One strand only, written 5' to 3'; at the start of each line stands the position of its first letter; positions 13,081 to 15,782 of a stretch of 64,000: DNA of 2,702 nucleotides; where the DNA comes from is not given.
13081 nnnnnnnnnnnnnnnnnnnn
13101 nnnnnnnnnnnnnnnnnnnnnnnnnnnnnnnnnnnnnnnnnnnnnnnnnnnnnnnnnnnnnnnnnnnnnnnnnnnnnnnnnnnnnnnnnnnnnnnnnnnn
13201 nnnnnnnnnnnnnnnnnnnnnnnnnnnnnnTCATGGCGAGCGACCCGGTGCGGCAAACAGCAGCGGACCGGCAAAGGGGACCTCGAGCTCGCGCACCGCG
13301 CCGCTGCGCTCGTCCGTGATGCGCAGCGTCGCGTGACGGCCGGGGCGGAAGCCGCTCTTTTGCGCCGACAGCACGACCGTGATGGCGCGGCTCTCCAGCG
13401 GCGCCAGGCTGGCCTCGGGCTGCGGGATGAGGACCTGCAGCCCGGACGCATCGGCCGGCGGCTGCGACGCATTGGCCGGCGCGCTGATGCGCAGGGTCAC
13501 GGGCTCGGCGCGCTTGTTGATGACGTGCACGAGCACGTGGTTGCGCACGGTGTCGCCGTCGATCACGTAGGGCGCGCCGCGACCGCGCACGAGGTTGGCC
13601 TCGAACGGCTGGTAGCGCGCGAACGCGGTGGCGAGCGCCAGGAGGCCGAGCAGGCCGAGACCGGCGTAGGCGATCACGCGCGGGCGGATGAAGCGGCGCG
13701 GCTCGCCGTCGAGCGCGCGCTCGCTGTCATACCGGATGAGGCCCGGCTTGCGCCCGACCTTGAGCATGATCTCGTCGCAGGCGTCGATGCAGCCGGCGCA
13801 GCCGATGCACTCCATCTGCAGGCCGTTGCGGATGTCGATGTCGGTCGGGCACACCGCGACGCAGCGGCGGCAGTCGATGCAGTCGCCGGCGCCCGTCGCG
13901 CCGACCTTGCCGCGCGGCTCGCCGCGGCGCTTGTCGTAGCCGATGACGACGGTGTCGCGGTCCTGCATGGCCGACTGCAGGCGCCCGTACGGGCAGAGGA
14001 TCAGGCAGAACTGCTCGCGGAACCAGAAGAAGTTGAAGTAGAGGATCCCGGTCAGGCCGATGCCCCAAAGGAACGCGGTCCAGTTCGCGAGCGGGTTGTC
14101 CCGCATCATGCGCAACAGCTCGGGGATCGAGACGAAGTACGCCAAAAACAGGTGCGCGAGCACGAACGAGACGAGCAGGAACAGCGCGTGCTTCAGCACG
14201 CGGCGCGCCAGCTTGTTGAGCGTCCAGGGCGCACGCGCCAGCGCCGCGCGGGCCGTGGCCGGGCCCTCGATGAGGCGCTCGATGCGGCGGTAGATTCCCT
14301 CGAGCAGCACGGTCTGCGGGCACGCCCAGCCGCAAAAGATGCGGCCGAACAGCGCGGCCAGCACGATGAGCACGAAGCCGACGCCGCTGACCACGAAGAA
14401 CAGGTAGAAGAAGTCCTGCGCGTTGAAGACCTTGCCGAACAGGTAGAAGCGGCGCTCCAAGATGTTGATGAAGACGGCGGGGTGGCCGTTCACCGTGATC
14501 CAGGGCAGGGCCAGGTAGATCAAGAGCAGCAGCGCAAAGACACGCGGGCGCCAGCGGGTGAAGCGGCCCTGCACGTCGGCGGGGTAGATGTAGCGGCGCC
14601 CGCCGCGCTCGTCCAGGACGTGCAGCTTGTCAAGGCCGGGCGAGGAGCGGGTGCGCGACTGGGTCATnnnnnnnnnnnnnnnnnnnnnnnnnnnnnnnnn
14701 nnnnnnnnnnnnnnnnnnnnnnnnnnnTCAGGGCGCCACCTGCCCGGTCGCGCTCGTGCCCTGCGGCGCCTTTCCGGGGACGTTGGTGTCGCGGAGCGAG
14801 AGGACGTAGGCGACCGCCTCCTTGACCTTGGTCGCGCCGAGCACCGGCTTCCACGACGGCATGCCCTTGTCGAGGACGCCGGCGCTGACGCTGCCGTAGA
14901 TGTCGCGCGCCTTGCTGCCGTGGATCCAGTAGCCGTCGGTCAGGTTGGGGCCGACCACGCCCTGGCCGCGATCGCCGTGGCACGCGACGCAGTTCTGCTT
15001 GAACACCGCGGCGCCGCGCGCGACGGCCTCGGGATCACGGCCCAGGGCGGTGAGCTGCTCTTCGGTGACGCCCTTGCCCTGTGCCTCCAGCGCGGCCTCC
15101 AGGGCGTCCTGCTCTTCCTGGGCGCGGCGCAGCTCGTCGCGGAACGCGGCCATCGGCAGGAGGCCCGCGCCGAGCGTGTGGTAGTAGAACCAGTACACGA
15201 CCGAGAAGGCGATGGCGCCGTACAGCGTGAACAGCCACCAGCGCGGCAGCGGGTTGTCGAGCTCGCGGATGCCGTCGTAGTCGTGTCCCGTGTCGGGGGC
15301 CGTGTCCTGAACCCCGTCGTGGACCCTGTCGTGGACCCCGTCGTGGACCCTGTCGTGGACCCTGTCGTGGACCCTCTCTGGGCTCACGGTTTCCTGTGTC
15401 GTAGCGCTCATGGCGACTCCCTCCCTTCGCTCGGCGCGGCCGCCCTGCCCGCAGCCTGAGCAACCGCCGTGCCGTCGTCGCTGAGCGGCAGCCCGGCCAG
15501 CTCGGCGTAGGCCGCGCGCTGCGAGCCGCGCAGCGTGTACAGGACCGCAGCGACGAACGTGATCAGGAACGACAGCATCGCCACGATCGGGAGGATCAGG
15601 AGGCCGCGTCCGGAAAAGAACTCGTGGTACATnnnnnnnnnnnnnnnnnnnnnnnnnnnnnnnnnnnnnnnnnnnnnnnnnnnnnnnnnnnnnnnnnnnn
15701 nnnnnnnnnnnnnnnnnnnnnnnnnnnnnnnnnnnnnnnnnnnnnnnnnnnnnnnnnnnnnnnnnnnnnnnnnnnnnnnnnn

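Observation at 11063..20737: Non-canonical cbb3 oxidase locus: ccoI-ccoS upstream, fused ccoNO, monoheme ccoP, no ccoH, DsbD_2 protein, terminal PAS kinase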

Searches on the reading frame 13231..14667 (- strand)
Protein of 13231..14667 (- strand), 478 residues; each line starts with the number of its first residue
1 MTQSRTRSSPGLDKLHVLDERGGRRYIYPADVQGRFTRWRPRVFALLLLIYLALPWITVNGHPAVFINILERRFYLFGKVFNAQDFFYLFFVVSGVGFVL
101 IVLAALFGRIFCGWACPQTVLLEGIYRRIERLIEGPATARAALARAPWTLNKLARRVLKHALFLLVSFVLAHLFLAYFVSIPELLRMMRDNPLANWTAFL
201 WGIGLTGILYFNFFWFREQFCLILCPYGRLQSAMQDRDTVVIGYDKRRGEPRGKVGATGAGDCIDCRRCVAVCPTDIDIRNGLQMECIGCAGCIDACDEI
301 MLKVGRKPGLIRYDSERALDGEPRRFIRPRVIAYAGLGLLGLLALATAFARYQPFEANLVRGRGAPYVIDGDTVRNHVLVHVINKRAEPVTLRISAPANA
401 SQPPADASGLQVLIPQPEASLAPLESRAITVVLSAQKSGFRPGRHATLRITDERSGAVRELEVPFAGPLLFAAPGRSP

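Call 4: search_protein_families(library=pfam, proteins=[window:13231-14667:-], max_evalue=0.01)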
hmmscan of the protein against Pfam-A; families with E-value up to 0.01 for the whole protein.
window:13231-14667:- (478 aa): 11 families
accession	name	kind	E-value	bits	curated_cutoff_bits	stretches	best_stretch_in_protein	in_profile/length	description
PF13746.11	Fer4_18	-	3.3e-36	124.4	27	1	216-316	1-114/114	4Fe-4S dicluster domain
PF12801.12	Fer4_5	-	4.4e-11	43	22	1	90-132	3-44/48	4Fe-4S binding domain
PF11614.14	FixG_C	-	1.8e-09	38.2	25.6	1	346-468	2-119/119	IG-like fold at C-terminal of FixG, putative oxidoreductase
PF12838.12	Fer4_7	-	1.9e-07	31.9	27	1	220-277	7-52/52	4Fe-4S dicluster domain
PF13237.11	Fer4_10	-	3.7e-07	30.4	25.5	2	221-274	15-53/53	4Fe-4S dicluster domain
PF13183.11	Fer4_8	-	1.4e-06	29.2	27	1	220-277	10-68/68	4Fe-4S dicluster domain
PF13534.11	Fer4_17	-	2.3e-06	28.5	22.2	1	220-278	7-61/61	4Fe-4S dicluster domain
PF13187.11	Fer4_9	-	0.00036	20.9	27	1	247-276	34-50/52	4Fe-4S dicluster domain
PF12800.12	Fer4_4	-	0.0012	19.5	24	0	262-275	3-16/17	4Fe-4S binding domain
PF12837.12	Fer4_6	-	0.002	18.5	25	1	263-276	9-22/24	4Fe-4S binding domain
PF00037.32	Fer4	-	0.0035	17.5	21.1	1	262-276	7-21/24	4Fe-4S binding domain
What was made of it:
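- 13231..14667 (-): ccoG, 478 aa. Pfam Fer4_18, Fer4_5 and FixG_C (call 4).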

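Call 5: search_protein_families(library=ncbifam, proteins=[window:13231-14667:-], max_evalue=0.01)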
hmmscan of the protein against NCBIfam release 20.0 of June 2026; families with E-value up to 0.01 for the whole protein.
window:13231-14667:- (478 aa): 6 families
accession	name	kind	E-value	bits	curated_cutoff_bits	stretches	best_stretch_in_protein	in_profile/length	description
TIGR02745.1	ccoG_rdxA_fixG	equivalog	1.5e-119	399.9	316.7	1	36-439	1-403/435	cytochrome c oxidase accessory protein CcoG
NF007013.0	PRK09477.1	equivalog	3.8e-08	32.8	234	1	91-304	84-276/286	quinol dehydrogenase ferredoxin subunit NapH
TIGR02163.1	napH_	subfamily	1.5e-07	31.2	213.05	1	92-303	62-252/255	NapH/MauN family ferredoxin-type protein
NF038196.1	ferrodoxin_EFR1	subfamily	0.0001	22.4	75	1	261-306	184-233/242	EFR1 family ferrodoxin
NF005506.0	PRK07118.1-5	equivalog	0.0029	17.1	388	1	221-298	178-258/279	Fe-S cluster domain-containing protein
TIGR04395.1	cutC_activ_rSAM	equivalog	0.0034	16.7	360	1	262-304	55-105/309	choline TMA-lyase-activating enzyme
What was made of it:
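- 13231..14667 (-): TIGR02745 scores 399.9 bits against a cut-off of 316.7 (call 5).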

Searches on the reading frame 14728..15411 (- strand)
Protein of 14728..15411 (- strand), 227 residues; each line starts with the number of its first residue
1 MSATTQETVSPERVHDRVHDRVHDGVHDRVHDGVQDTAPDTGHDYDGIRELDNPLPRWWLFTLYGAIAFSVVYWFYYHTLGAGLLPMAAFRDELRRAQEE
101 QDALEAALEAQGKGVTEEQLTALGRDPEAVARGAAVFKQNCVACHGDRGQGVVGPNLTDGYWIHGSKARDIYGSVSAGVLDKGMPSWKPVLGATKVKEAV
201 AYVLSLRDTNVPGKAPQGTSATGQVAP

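Call 4: search_protein_families(library=pfam, proteins=[window:14728-15411:-], max_evalue=0.01)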
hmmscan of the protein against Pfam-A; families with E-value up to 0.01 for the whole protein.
window:14728-15411:- (227 aa): 3 families
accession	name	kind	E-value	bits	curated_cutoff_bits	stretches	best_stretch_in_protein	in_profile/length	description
PF14715.11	FixP_N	-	1.5e-20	73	24.9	1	40-82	4-46/48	N-terminal domain of cytochrome oxidase-cbb3, FixP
PF13442.11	Cytochrome_CBB3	-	6.6e-14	52.4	27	1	129-203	2-68/68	Cytochrome C oxidase, cbb3-type, subunit III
PF00034.26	Cytochrom_C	-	3.2e-08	35.2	21.3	1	130-177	1-50/90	Cytochrome c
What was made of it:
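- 14728..15411 (-): One-heme ccoP of 227 aa, with an N-terminal (HDRV)n repeat. FixP_N plus one Cytochrome_CBB3 domain (call 4).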

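Call 5: search_protein_families(library=ncbifam, proteins=[window:14728-15411:-], max_evalue=0.01)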
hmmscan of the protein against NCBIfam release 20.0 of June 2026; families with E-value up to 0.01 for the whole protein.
window:14728-15411:- (227 aa): 11 families
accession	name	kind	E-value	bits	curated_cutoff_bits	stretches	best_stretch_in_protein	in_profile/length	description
TIGR00782.1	ccoP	equivalog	1.8e-35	122.7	179.95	2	122-208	195-283/285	cytochrome-c oxidase, cbb3-type subunit III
NF011054.0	PRK14486.1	equivalog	4.7e-10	39.4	447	1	111-207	196-291/294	putative bifunctional cbb3-type cytochrome c oxidase subunit II/cytochrome c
NF050122.1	bc1_QcrC_actin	exception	2.2e-09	37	200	1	92-218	98-223/253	cytochrome bc1 complex diheme cytochrome c subunit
TIGR03872.1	cytochrome_MoxG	equivalog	1.7e-08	34.6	147.8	1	125-170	39-84/133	cytochrome c(L), periplasmic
NF045773.1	cytochro_C550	exception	5e-07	29.7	125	1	126-159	45-78/118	cytochrome c550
NF045774.1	cytochro_C551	exception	6.1e-06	26.2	118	1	110-159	18-68/110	cytochrome c551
NF045930.1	Cytc6PetJCyano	equivalog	1e-05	25.4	135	1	130-205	28-104/110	cytochrome c6 PetJ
TIGR02603.1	CxxCH_TIGR02603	domain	0.00025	21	68.15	1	130-159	3-33/134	putative heme-binding domain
TIGR04485.1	thiosulf_SoxX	equivalog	0.0016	19.2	61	1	140-205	4-77/78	sulfur oxidation c-type cytochrome SoxX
NF040606.1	CytoC_perox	subfamily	0.0025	17.1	150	0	126-147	294-315/524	di-heme-cytochrome C peroxidase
TIGR04494.1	c550_PedF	equivalog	0.0032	17.4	122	1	125-157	46-79/133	cytochrome c-550 PedF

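Call 18: search_solved_structures(query=window:14728-15411:-, max_evalue=0.01, show_alignments=3)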
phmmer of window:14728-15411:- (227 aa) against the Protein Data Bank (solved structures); distinct sequences matched with E-value up to 0.01: 24.
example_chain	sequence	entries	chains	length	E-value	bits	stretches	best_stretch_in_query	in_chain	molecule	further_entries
6xkx_p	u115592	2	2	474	2.1e-35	125.4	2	39-191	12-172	Cbb3-type cytochrome c oxidase subunit CcoP,Cytochrome c-type cyt cy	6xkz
6xkw_p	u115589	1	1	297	8e-35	123.5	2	39-191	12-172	Cbb3-type cytochrome c oxidase subunit CcoP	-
8smr_G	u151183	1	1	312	5.3e-33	117.5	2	37-221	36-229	Cbb3-type cytochrome c oxidase subunit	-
8snh_G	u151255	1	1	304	1.9e-32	115.7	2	37-221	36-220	Cbb3-type cytochrome c oxidase subunit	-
9g83_v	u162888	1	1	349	6.3e-31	110.7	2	37-181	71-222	Cbb3-type cytochrome c oxidase subunit CcoP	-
3mk7_C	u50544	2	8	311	2.5e-30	108.8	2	37-220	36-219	Cytochrome c oxidase, cbb3-type, subunit P | Cbb3-type cytochrome c oxidase subunit CcoP1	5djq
7q21_C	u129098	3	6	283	6.6e-08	35.4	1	129-218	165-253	Cytochrome bc1 complex cytochrome c subunit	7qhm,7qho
7vzg_C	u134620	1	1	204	2.4e-07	33.6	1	106-208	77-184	Cytochrome c, mono-and diheme variants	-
7vzr_C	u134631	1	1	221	2.9e-07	33.3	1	107-208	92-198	Cytochrome c, mono-and diheme variants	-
9wcx_U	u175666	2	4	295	3.3e-07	33.1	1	97-214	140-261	Cytochrome bc1 complex cytochrome c subunit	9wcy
2gc4_D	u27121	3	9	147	8.8e-07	31.7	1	114-189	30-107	Cytochrome c-L | CYTOCHROME C551I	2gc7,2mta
1mg2_D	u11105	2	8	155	1e-06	31.5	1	114-189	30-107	CYTOCHROME C-L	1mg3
2d0w_A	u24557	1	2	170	2.6e-06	30.2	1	129-170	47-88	cytochrome cL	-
2c8s_A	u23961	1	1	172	4.4e-06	29.4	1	126-171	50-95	CYTOCHROME C-L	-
8ovc_O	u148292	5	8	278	1e-05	28.3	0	100-206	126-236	Cytochrome bc1 complex cytochrome c subunit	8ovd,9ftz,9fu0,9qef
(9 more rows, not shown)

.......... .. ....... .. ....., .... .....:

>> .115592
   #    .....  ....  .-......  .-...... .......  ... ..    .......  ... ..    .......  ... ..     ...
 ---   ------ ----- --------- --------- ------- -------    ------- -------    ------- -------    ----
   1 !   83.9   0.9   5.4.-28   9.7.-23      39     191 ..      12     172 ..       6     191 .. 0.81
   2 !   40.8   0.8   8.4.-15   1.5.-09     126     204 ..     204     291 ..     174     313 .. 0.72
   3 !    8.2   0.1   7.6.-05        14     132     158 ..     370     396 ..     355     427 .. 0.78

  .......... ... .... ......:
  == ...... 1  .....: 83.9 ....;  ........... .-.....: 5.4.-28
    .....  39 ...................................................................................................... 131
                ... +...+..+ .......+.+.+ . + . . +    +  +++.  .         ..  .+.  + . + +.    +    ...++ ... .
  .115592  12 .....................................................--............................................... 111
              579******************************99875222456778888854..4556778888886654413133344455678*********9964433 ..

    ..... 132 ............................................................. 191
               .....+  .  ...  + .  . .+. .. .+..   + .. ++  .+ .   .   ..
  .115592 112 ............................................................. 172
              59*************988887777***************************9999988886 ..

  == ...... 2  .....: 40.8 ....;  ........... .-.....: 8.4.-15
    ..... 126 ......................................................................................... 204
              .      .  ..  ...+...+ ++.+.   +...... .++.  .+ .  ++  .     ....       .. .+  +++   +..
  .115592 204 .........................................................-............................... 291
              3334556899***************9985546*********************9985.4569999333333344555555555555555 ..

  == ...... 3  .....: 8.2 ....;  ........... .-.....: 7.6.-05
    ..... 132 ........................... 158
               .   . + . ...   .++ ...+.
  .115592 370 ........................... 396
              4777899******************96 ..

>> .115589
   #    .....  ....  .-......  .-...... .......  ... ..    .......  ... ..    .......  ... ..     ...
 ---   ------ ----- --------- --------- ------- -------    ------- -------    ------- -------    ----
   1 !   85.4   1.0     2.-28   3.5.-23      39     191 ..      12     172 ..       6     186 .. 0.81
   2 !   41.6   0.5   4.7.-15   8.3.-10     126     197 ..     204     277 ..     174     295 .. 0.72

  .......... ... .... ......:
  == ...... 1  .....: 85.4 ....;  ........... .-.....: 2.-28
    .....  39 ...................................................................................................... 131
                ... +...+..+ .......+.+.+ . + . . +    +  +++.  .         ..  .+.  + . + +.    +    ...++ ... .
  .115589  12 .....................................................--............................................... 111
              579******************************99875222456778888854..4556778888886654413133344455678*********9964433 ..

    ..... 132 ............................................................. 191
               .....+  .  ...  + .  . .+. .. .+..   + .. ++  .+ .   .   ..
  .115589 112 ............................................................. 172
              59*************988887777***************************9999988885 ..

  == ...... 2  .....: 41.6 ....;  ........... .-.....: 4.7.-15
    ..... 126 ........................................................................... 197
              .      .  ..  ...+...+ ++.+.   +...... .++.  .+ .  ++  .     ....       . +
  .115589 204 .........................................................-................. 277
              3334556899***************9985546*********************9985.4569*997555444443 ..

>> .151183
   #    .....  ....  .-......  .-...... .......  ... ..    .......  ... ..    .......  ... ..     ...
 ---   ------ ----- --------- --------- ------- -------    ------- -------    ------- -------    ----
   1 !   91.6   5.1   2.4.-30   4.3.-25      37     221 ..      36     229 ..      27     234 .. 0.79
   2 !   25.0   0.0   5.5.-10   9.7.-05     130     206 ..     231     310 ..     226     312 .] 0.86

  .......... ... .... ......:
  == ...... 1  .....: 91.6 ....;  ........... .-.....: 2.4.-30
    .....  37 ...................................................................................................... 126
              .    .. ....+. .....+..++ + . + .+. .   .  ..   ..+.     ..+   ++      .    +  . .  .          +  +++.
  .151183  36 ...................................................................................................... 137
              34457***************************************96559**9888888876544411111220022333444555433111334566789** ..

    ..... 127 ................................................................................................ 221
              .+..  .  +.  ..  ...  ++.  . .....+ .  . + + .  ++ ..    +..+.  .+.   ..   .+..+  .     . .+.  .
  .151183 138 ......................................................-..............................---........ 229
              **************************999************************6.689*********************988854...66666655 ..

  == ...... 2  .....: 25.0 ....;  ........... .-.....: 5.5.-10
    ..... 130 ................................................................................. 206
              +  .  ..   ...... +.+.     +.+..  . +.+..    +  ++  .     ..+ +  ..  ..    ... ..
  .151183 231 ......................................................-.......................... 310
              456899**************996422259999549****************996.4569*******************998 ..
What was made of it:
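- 14728..15411 (-): Aligns to the membrane anchor plus one heme domain of two-heme CcoP (call 18).
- Tried and rejected: Which CcoP heme domain is retained: alignments to solved CcoP chains favour the anchor plus the first domain (call 18).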

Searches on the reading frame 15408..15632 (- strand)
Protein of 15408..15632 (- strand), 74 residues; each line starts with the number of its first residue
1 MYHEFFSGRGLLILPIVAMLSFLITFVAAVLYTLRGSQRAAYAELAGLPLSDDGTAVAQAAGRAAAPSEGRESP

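Call 4: search_protein_families(library=pfam, proteins=[window:15408-15632:-], max_evalue=0.01)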
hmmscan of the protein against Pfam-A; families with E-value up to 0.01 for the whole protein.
window:15408-15632:- (74 aa): 1 family
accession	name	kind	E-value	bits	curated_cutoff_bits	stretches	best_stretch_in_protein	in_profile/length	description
PF05545.16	FixQ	-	9.2e-06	25.9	29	1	18-53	14-49/49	Cbb3-type cytochrome oxidase component FixQ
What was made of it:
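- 15408..15632 (-): ccoQ, 74 aa. Pfam FixQ E=9e-6, 25.9 bits against a cut-off of 29 (call 4).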

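Call 5: search_protein_families(library=ncbifam, proteins=[window:15408-15632:-], max_evalue=0.01)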
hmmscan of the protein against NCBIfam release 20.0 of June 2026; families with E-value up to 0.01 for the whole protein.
window:15408-15632:- (74 aa): 0 families

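Call 15: search_protein_families(library=pfam, proteins=[window:15408-15632:-], max_evalue=10)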
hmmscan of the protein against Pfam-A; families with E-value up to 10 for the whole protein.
window:15408-15632:- (74 aa): 3 families
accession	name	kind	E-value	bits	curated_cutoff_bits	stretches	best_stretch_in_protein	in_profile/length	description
PF05545.16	FixQ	-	9.2e-06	25.9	29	1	18-53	14-49/49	Cbb3-type cytochrome oxidase component FixQ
PF06687.17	SUR7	-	0.022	14.8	29.6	1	6-34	132-162/201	SUR7/PalI family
PF14715.11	FixP_N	-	0.21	11.7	24.9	1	14-34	19-39/48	N-terminal domain of cytochrome oxidase-cbb3, FixP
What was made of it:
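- ccoS and ccoQ score below the Pfam cut-offs (calls 4, 15).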
